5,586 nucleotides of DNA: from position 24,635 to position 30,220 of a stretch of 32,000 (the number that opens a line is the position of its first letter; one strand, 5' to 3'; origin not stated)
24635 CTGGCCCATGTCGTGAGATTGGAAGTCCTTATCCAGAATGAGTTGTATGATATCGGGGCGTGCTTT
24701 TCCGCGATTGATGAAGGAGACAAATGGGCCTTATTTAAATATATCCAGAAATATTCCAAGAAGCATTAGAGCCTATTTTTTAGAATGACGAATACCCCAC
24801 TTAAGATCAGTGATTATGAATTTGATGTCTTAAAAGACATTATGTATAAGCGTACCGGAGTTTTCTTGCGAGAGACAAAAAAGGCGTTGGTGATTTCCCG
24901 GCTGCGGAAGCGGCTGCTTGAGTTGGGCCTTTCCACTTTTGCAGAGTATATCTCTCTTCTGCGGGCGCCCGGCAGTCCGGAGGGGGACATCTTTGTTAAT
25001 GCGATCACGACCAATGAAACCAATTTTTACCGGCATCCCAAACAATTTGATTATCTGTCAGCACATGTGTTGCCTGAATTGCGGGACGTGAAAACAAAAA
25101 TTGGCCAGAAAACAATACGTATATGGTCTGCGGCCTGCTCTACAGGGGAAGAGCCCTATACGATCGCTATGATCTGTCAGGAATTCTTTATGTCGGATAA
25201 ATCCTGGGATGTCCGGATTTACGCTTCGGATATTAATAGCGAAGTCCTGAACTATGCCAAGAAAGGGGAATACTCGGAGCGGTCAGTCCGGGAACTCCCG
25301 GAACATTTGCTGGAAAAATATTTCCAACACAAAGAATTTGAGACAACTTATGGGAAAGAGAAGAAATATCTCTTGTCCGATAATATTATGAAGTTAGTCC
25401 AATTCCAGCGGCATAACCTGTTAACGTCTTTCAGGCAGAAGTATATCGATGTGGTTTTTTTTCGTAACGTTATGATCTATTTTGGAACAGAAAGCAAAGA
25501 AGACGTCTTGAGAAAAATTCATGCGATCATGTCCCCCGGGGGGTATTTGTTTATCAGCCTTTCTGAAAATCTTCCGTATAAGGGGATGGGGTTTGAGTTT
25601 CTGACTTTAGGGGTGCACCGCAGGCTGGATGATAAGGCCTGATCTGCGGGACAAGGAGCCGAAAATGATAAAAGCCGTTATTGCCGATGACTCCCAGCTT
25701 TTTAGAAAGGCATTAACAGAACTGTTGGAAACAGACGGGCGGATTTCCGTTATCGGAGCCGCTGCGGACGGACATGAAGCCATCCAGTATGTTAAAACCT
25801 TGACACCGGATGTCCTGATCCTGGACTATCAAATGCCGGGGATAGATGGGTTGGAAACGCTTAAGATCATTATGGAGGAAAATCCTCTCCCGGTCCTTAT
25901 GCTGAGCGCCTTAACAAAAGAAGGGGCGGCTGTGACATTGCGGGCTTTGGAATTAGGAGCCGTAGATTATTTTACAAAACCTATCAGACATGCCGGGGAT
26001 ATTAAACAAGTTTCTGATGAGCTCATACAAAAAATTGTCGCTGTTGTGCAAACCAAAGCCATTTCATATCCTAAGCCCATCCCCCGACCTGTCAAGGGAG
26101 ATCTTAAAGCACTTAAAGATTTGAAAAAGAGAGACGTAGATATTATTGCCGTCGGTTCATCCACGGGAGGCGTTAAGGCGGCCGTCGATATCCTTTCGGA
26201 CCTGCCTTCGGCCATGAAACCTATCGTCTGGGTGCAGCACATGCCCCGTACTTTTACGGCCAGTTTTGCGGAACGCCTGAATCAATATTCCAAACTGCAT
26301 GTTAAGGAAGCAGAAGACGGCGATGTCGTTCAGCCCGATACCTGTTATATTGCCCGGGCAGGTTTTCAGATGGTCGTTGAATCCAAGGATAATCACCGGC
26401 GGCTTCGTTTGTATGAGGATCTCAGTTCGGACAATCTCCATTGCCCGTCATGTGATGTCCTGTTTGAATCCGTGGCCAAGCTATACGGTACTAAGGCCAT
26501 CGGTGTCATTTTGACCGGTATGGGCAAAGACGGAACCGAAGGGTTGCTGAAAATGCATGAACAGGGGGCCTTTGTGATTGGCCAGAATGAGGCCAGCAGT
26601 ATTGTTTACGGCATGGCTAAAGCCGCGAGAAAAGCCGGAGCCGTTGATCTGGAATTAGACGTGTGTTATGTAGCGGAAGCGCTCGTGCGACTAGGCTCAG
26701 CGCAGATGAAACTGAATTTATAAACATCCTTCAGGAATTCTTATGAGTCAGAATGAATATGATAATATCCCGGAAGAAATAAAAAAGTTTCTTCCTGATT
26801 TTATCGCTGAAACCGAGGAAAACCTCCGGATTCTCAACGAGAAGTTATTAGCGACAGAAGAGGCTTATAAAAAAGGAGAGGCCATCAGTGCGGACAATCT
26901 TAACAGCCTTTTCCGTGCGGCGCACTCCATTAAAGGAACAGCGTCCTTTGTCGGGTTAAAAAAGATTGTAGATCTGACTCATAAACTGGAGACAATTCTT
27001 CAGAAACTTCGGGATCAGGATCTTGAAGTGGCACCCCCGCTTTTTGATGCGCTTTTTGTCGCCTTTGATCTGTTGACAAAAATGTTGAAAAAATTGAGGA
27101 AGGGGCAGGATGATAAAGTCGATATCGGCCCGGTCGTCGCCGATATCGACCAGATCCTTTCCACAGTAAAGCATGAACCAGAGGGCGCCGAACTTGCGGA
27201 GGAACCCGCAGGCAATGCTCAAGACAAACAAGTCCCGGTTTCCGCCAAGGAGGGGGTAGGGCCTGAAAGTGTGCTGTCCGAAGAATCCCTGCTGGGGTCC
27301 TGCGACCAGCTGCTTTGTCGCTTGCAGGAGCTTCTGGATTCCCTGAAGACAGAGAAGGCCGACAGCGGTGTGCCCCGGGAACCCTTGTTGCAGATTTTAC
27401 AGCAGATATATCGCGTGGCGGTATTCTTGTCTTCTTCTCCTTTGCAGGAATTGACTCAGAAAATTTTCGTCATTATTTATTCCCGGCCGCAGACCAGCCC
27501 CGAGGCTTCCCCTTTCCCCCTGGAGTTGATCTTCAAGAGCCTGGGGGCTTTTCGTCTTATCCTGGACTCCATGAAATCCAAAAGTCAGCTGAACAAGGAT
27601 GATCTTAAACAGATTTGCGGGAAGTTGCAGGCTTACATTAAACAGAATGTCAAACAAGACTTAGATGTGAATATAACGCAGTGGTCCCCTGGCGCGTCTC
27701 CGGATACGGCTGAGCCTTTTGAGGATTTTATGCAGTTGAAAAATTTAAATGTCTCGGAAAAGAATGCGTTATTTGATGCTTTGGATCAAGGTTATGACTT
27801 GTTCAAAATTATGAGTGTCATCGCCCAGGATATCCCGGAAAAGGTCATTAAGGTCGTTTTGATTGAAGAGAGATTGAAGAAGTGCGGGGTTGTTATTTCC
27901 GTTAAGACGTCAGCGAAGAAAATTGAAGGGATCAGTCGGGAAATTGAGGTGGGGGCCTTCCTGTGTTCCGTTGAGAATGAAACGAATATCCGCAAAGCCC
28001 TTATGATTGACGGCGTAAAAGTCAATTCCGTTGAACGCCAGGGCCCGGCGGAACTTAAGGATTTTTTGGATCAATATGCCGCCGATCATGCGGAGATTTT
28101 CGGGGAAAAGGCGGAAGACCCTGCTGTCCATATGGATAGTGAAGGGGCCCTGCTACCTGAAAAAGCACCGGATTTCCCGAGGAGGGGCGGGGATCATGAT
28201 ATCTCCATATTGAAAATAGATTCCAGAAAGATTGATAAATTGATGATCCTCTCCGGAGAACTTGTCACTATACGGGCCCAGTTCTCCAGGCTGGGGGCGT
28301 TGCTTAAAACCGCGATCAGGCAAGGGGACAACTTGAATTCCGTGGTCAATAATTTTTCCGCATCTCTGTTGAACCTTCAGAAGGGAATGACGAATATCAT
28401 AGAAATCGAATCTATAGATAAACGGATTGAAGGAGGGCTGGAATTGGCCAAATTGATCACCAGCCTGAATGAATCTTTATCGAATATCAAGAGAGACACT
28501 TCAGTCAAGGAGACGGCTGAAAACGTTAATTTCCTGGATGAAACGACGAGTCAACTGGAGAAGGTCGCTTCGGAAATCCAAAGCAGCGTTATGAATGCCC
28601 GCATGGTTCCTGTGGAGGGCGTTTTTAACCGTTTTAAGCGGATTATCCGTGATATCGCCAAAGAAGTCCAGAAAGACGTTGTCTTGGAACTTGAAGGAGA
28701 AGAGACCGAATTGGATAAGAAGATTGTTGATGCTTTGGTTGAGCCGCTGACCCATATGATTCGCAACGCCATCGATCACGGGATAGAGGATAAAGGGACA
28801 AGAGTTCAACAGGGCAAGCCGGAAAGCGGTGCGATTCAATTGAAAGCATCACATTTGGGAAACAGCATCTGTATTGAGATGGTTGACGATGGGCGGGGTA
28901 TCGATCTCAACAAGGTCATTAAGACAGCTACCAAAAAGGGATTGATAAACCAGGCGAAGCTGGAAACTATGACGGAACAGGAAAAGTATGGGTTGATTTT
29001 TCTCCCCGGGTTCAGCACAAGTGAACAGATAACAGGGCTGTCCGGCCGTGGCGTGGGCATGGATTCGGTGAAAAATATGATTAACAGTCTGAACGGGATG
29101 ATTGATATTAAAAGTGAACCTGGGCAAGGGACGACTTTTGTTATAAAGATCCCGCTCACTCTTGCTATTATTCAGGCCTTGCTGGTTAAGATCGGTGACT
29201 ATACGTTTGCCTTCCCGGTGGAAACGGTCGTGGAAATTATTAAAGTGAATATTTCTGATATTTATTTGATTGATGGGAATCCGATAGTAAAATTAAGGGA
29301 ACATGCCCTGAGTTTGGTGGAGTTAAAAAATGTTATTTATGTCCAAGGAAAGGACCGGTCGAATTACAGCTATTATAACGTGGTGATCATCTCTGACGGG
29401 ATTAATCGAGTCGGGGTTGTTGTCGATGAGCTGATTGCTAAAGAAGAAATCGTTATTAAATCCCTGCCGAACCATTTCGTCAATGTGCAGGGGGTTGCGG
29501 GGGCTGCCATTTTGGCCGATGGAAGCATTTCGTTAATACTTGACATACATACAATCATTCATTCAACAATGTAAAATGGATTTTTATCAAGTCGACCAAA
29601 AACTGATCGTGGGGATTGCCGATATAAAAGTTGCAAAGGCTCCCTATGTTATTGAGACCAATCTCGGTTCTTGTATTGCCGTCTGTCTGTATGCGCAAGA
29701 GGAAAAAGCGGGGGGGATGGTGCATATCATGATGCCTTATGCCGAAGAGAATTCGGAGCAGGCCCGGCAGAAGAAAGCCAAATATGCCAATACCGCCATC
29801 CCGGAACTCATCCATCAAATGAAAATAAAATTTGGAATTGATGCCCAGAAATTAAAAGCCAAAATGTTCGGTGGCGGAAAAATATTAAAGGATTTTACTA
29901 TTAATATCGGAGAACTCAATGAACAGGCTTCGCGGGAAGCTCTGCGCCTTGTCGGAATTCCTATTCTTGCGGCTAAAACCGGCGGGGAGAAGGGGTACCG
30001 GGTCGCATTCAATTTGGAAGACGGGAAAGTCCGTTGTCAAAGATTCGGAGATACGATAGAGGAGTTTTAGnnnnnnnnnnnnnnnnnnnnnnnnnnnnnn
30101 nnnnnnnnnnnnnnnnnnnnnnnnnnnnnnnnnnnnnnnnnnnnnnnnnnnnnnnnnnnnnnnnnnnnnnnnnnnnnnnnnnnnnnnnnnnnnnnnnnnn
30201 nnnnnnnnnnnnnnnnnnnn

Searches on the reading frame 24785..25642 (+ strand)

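Call 14: search_protein_families(library=pfam, proteins=[window:24785-25642:+], max_evalue=0.0001)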
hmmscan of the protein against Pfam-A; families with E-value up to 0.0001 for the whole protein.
window:24785-25642:+ (285 aa): 3 families
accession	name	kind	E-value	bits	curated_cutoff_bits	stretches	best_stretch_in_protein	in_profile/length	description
PF01739.24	CheR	-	1.4e-55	188.2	27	1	77-267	1-183/195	CheR methyltransferase, SAM binding domain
PF03705.20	CheR_N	-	1.2e-13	51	27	1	12-61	2-51/53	CheR methyltransferase, all-alpha domain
PF08241.18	Methyltransf_11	-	2.1e-05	25.5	21.2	0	205-257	44-95/95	Methyltransferase domain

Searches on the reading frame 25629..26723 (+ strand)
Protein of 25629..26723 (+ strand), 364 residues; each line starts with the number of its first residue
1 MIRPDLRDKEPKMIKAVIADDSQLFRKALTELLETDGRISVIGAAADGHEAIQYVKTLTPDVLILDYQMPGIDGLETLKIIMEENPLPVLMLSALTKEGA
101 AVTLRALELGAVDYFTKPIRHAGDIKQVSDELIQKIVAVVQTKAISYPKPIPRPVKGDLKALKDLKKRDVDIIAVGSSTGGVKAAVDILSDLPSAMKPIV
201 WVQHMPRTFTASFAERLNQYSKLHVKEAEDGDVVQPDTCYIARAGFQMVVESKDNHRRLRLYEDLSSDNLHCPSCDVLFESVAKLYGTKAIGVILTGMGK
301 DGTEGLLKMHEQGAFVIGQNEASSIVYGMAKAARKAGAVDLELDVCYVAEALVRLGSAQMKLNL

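Call 14: search_protein_families(library=pfam, proteins=[window:25629-26723:+], max_evalue=0.0001)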
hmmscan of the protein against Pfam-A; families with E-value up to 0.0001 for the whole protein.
window:25629-26723:+ (364 aa): 2 families
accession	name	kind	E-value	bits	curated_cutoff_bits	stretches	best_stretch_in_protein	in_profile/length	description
PF01339.22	CheB_methylest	-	1.3e-57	194.8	24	1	173-350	1-172/174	CheB methylesterase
PF00072.30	Response_reg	-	4.7e-25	88.4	30.2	1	17-121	2-103/111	Response regulator receiver domain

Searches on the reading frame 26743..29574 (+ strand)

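Call 81: search_protein_families(library=pfam, proteins=[window:26743-29574:+], max_evalue=0.001)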
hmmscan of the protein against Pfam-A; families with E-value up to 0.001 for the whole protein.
window:26743-29574:+ (943 aa): 4 families
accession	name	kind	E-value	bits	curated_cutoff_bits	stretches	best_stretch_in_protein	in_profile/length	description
PF01584.24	CheW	-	3.1e-20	72.6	23.5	1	811-941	1-136/138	CheW-like domain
PF02518.31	HATPase_c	-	5.9e-17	62.6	26.4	1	667-806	4-110/111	Histidine kinase-, DNA gyrase B-, and HSP90-like ATPase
PF01627.28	Hpt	-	1.1e-16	61.3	24.6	1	17-119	3-82/84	Hpt domain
PF02895.20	H-kinase_dim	-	2e-10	41.4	23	1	489-550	3-66/68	Signal transducing histidine kinase, homodimeric domain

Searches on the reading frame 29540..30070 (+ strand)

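Call 81: search_protein_families(library=pfam, proteins=[window:29540-30070:+], max_evalue=0.001)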
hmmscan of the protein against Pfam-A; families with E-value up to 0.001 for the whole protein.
window:29540-30070:+ (176 aa): 1 family
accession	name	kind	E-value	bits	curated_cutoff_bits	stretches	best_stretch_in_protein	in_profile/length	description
PF03975.18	CheD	-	2.2e-24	86.1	25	1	64-167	1-107/108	CheD chemotactic sensory transduction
